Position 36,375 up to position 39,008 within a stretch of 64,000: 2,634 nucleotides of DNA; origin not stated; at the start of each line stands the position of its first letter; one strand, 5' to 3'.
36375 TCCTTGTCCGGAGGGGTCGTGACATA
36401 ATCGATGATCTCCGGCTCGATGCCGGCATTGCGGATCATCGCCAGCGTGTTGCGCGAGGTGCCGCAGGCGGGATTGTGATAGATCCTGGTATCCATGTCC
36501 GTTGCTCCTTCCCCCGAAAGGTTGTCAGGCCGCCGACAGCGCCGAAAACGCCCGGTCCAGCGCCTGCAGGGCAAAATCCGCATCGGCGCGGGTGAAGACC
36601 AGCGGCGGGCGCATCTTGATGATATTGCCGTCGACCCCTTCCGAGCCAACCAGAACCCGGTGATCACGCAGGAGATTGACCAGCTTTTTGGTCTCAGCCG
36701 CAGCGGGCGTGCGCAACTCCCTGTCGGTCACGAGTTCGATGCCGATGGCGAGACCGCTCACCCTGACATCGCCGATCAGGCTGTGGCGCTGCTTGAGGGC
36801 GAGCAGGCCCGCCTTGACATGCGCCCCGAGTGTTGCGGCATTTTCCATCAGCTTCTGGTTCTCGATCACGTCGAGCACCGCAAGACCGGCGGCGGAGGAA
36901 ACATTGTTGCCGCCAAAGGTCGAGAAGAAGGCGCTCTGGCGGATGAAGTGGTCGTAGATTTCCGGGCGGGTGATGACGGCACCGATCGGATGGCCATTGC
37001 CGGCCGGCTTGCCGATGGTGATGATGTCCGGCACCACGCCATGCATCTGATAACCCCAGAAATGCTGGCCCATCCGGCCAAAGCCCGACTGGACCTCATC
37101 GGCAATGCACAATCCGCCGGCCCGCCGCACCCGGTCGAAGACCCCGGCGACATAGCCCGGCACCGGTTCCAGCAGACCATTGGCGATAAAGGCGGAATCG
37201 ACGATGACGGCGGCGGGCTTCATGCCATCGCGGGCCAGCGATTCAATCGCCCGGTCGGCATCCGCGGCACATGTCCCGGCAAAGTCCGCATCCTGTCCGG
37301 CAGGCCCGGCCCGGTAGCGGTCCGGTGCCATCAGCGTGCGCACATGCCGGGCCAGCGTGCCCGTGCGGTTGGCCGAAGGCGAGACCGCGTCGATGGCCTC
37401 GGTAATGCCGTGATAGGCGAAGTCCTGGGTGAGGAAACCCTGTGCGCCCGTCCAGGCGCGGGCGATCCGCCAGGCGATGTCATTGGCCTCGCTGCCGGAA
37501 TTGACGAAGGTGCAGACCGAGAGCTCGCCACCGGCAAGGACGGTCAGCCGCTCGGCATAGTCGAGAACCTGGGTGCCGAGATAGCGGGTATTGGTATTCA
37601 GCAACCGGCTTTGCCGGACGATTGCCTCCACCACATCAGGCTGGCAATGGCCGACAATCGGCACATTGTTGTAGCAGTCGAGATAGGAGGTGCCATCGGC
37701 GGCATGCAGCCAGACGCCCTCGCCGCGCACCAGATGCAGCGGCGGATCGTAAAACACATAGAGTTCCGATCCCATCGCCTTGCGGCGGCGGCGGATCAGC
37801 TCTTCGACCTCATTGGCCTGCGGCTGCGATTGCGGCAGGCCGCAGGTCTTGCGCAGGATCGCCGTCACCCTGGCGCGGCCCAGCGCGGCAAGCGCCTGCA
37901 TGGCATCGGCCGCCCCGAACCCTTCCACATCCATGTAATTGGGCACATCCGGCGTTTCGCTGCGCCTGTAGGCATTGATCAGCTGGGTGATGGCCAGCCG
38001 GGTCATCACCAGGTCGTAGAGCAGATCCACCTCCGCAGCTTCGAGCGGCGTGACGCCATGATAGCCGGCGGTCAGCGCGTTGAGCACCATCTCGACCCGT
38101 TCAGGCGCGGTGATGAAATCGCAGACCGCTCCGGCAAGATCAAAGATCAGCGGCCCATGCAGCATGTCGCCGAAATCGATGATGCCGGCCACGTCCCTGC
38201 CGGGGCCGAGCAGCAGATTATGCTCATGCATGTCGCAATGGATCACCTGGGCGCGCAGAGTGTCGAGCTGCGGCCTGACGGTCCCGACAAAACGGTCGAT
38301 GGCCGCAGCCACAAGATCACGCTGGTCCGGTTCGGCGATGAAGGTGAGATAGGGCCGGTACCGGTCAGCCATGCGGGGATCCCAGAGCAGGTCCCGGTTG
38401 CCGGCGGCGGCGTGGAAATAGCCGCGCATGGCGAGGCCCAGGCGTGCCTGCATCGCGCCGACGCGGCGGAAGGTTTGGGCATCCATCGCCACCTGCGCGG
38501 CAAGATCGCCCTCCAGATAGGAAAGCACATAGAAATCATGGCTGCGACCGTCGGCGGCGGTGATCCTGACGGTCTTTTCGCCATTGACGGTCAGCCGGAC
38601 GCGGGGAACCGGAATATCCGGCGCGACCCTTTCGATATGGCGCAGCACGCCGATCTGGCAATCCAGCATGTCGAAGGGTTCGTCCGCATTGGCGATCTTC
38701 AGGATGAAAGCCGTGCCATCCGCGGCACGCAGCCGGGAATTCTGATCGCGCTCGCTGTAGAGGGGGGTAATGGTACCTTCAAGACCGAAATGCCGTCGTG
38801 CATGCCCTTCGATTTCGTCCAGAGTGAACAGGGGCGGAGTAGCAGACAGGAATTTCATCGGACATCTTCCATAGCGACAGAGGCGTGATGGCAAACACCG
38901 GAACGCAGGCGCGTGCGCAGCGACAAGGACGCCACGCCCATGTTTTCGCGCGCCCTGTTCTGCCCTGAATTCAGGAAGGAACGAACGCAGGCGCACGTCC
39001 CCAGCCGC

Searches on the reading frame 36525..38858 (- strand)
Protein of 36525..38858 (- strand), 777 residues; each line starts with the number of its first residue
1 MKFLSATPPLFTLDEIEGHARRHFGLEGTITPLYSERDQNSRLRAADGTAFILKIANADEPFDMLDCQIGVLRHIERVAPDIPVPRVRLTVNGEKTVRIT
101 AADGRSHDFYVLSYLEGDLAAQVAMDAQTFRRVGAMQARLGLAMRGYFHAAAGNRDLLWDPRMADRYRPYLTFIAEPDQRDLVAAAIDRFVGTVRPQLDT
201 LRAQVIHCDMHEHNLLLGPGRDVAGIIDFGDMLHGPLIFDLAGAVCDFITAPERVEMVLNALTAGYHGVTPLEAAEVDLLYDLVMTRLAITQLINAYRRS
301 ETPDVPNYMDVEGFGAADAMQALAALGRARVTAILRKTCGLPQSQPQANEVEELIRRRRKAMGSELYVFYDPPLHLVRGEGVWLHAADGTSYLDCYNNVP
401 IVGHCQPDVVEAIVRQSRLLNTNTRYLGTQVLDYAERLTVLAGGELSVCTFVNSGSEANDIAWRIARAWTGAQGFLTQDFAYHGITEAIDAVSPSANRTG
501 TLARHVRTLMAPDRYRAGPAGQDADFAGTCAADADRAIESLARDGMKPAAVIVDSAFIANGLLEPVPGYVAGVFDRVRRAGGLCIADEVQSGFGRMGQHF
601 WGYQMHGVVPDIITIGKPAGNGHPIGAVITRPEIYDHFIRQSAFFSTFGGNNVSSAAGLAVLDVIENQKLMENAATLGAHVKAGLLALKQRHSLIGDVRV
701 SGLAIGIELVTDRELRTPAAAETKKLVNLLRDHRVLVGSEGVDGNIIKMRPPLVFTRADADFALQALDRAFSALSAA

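Call 22: find_encoding_contigs(protein=window:36525-38858:-, flank=10000, max_places=10)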
Protein window:36525-38858:- (777 aa): 1 contig read that carries it; 1 place shown.
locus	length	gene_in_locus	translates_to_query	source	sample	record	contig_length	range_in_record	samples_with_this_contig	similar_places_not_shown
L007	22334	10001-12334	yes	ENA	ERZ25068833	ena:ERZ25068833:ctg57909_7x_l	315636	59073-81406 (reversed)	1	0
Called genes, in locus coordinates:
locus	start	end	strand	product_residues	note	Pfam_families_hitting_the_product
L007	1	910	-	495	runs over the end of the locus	PF00496:SBP_bac_5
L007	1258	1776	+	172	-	PF13977:TetR_C_6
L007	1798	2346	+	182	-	PF03372:Exo_endo_phos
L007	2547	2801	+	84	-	-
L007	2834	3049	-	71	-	-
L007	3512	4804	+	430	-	PF00364:Biotin_lipoyl (faint), PF25917:BSH_RND (weak), PF25973:BSH_CzcB (weak), PF25885:HH_EMRA (faint), PF25876:HH_MFP_RND, PF25944:Beta-barrel_RND, PF25967:RND-MFP_C, PF25989:YknX_C (weak)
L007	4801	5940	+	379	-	PF00873:ACR_tran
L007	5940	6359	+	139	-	PF00873:ACR_tran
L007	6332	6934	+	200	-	PF00873:ACR_tran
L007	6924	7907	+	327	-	PF00873:ACR_tran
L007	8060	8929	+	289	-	PF18288:FAA_hydro_N_2, PF01557:FAA_hydrolase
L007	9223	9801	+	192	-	-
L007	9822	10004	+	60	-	-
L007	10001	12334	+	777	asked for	PF01636:APH, PF00202:Aminotran_3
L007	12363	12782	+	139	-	PF03960:ArsC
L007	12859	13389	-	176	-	PF06240:COXG, PF03364:Polyketide_cyc (weak)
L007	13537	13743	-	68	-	-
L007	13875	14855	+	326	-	PF00929:RNase_T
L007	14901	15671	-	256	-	PF00596:Aldolase_II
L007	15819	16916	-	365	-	PF00005:ABC_tran, PF17912:OB_MalK (weak), PF08402:TOBE_2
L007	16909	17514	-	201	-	PF13560:HTH_31, PF01381:HTH_3, PF12844:HTH_19 (weak), PF07883:Cupin_2, PF02311:AraC_binding (weak)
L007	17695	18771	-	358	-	PF01547:SBP_bac_1, PF13416:SBP_bac_8, PF13531:SBP_bac_11 (faint), PF13343:SBP_bac_6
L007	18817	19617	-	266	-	PF00528:BPD_transp_1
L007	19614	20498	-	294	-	PF00528:BPD_transp_1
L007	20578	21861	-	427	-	PF00890:FAD_binding_2 (weak), PF01266:DAO, PF12831:FAD_oxidored (faint), PF13450:NAD_binding_8 (weak)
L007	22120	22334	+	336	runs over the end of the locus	PF00356:LacI, PF00532:Peripla_BP_1, PF13407:Peripla_BP_4, PF13377:Peripla_BP_3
